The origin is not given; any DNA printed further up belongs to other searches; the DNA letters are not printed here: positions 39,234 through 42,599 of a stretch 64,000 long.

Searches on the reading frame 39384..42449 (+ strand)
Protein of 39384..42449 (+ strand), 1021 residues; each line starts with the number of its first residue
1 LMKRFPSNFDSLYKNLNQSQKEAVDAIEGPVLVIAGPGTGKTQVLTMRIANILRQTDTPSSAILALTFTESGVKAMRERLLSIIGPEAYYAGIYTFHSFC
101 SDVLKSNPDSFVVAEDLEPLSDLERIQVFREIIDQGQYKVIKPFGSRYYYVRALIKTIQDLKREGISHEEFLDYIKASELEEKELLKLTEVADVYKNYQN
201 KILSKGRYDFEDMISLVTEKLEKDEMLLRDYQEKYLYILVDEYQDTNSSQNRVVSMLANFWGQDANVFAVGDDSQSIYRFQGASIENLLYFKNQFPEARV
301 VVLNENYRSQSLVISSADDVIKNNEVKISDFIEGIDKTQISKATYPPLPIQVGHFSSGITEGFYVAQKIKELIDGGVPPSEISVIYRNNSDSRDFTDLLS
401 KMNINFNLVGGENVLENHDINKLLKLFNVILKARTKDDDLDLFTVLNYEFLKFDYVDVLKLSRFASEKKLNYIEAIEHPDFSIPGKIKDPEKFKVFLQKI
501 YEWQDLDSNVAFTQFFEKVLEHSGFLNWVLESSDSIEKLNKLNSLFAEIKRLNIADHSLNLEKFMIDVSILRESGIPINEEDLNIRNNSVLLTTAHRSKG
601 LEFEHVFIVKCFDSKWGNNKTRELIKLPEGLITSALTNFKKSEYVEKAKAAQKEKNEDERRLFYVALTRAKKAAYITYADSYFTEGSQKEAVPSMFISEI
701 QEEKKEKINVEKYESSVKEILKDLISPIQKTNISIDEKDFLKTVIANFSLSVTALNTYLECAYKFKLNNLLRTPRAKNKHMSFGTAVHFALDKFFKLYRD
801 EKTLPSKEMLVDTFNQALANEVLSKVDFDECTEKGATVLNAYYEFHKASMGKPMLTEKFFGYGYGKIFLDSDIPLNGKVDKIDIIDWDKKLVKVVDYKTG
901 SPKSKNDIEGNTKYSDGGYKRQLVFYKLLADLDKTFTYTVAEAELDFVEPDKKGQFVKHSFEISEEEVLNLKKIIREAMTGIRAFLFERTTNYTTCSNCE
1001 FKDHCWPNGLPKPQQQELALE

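Call 64: search_protein_families(library=pfam, proteins=[window:39384-42449:+], max_evalue=0.00001)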
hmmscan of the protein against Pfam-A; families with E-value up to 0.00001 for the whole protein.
window:39384-42449:+ (1021 aa): 5 families
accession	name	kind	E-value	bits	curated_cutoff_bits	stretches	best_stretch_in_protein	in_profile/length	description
PF00580.27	UvrD-helicase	-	2.4e-67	227.9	23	1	16-296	1-271/271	UvrD/REP helicase N-terminal domain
PF13361.12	UvrD_C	-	1.4e-35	123.8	25.6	1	301-680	1-349/350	UvrD-like helicase C-terminal domain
PF12705.13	PDDEXK_1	-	2.3e-27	96.9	22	1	749-1005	1-246/247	PD-(D/E)XK nuclease superfamily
PF13245.12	AAA_19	-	9.2e-20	71.6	25.1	1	20-280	1-133/134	AAA domain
PF13538.12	UvrD_C_2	-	8.8e-11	41.9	27.4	0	649-676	24-51/52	UvrD-like helicase C-terminal domain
